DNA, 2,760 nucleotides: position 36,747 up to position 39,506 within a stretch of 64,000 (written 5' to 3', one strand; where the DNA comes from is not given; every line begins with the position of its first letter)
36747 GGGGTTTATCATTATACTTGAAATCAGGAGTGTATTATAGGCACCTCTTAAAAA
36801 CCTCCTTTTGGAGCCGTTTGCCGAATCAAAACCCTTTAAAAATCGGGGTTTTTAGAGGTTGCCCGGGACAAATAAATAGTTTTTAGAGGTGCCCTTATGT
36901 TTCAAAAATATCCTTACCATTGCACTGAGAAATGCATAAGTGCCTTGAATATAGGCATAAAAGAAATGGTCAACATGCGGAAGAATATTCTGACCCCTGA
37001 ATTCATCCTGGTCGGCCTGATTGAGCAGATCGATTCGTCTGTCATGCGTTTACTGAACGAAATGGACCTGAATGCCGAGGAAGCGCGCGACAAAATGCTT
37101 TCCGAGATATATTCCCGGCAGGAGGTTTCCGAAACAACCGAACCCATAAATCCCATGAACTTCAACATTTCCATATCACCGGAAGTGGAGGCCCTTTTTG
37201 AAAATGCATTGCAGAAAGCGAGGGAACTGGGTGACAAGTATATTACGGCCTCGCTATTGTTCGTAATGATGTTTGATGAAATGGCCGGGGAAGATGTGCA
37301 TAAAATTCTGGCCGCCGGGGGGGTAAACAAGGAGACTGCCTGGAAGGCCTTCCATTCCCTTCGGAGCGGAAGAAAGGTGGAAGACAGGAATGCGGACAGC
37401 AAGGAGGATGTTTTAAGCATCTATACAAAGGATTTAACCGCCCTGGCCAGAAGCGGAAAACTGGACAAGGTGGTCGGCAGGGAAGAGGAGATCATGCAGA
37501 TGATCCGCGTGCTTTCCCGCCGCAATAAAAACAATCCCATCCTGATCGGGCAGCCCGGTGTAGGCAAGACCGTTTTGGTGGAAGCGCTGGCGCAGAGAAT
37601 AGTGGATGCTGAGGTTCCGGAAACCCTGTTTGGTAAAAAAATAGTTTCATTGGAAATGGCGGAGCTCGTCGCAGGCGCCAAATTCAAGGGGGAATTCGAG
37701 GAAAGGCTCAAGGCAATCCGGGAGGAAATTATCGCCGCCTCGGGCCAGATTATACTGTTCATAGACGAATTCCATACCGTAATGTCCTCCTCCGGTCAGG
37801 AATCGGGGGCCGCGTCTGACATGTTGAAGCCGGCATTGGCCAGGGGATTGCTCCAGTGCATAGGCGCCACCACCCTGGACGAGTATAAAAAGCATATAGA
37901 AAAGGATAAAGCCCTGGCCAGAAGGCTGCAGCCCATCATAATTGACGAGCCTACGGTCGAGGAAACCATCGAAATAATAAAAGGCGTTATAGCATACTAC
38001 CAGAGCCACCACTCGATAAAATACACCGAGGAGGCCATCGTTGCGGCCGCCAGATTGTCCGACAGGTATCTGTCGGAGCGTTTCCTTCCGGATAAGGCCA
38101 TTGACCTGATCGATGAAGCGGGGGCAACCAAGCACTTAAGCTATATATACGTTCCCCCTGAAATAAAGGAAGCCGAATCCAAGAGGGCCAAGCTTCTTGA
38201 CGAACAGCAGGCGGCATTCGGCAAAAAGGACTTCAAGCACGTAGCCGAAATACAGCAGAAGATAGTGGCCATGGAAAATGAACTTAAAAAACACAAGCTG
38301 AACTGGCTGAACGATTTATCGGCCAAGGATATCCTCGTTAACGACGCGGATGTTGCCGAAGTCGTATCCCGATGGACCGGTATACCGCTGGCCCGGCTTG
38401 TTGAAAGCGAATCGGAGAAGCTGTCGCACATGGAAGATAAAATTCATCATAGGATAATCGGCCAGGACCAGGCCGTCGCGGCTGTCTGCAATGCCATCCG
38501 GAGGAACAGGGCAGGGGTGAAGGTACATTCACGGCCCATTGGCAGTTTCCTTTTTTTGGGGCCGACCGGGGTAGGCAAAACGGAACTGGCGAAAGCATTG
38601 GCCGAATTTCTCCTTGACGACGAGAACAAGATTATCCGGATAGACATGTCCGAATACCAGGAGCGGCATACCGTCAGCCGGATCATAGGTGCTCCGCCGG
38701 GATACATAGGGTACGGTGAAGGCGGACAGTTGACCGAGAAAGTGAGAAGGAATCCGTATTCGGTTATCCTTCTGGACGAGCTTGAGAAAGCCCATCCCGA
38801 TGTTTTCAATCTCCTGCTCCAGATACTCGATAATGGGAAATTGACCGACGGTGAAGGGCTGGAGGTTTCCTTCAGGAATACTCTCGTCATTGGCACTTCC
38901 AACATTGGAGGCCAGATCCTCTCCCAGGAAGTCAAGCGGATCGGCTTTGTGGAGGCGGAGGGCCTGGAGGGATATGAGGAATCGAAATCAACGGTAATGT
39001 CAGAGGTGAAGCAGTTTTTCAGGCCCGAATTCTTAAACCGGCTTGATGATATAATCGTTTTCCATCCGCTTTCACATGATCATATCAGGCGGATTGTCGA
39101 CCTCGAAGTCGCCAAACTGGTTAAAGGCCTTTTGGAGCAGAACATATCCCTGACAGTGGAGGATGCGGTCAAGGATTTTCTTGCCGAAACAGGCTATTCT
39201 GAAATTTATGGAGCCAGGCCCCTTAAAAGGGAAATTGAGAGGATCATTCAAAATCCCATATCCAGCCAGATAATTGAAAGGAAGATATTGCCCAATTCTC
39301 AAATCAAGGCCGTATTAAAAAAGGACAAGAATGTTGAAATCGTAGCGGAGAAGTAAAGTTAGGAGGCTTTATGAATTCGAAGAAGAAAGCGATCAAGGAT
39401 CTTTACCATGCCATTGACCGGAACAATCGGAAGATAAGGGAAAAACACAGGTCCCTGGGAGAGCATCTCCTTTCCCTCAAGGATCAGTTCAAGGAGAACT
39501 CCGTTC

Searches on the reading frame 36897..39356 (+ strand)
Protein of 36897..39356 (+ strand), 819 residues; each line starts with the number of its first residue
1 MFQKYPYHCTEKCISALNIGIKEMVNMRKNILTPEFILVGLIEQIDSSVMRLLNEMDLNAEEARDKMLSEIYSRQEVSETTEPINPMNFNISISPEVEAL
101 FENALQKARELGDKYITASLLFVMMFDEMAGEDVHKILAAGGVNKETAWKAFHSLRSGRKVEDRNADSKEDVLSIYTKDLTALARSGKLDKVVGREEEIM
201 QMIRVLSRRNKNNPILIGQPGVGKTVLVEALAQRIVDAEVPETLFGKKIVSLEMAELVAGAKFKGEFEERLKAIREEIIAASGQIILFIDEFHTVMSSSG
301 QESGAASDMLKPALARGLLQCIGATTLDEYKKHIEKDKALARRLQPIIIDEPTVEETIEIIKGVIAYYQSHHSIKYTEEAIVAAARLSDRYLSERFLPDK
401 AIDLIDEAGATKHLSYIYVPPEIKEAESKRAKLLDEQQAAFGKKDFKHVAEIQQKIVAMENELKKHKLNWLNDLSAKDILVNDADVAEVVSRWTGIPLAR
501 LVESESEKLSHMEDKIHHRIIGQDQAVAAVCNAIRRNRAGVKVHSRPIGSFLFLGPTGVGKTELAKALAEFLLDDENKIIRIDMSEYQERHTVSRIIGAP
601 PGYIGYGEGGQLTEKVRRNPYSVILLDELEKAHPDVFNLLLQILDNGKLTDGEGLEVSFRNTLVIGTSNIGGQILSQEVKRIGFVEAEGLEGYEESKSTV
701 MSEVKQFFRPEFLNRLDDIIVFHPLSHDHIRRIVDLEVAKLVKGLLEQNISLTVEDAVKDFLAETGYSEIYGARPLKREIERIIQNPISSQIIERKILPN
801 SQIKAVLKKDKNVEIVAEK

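Call 61: find_related_loci(query=window:36897-39356:+, collection=genome_contigs, flank=100)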
Query window:36897-39356:+ (819 aa) in genome_contigs; peptide patterns used: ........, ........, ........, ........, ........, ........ (x = any residue, [..] = any of these).
600 stretches matched a pattern (row limit reached: there are more); 583 encode a relative of the query (tblastn E <= 1e-3); the best 80 are kept; 80 distinct loci.
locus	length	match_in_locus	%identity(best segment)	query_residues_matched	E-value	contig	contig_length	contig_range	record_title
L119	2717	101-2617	45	32-811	0e+0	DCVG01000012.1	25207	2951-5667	MAG TPA_asm: Nitrospiraceae bacterium UBA2194 UBA2194_contig_8344, whole genome shotgun sequence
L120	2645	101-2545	47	1-819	0e+0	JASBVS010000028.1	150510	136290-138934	MAG: Bacillota bacterium isolate Bu54 Bu54_contig28, whole genome shotgun sequence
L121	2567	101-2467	46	15-804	0e+0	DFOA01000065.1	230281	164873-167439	MAG TPA_asm: Firmicutes bacterium UBA3553 UBA3553_contig_6, whole genome shotgun sequence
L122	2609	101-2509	46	32-789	0e+0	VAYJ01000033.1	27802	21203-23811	MAG: Actinobacteria bacterium isolate AC_55 14_1009_16_40cm_scaffold_11707, whole genome shotgun sequence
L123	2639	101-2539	45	32-794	0e+0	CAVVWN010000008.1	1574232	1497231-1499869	MAG: uncultured Acidobacteriota bacterium isolate MFD09779.bin.1.373 genome assembly, contig: contig_3962, whole genome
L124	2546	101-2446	45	10-793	0e+0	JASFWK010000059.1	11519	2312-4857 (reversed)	MAG: Anaerolineae bacterium isolate D1105U12metaG_sub_Bin_384 D1105U12metaG_FD_scaffold_229_c1, whole genome shotgun seq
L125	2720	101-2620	44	10-797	0e+0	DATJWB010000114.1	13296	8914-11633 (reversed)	MAG TPA_asm: Bryobacteraceae bacterium isolate SMAG_U15088 k141_2466650, whole genome shotgun sequence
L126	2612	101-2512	45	1-818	0e+0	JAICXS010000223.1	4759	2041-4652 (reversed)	MAG: Nitrospiraceae bacterium isolate LS_FP_2_bin.130 k141_1051574_length_4759_cov_7.0000, whole genome shotgun sequence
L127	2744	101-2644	44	10-804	0e+0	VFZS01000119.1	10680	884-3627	MAG: Acidobacteria bacterium isolate K_DeepCast_250m_m1_110 K_DeepCast_250m_m1_110_Ga0194125_10013377, whole genome shot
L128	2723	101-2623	44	10-793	0e+0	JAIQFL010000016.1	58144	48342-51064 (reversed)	MAG: Terriglobia bacterium isolate SRVP_16 SR-VP_26_10_2019_C_20cm_scaffold_994, whole genome shotgun sequence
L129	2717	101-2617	45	8-793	0e+0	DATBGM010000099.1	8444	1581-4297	MAG TPA_asm: Bryobacteraceae bacterium isolate SMAG_U3837 k141_4330695, whole genome shotgun sequence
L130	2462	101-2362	47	108-803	0e+0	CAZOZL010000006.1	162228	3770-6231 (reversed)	MAG TPA_asm: uncultured Burkholderiales bacterium isolate SRP215229_co1_118 genome assembly, contig: NODE_33_length_1622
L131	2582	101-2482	45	1-808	0e+0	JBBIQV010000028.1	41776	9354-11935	MAG: Nitrospiraceae bacterium isolate PGF172224_bin_334 NODE_423_length_41776_cov_8.500611, whole genome shotgun sequenc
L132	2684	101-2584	44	10-793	0e+0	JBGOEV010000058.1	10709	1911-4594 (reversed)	MAG: Candidatus Thermosaccharophagus gerlachensis isolate 3300020139_22 Ga0197143_1003364, whole genome shotgun sequence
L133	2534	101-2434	45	93-812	0e+0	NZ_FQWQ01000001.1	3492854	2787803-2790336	Chryseolinea serpens strain DSM 24574, whole genome shotgun sequence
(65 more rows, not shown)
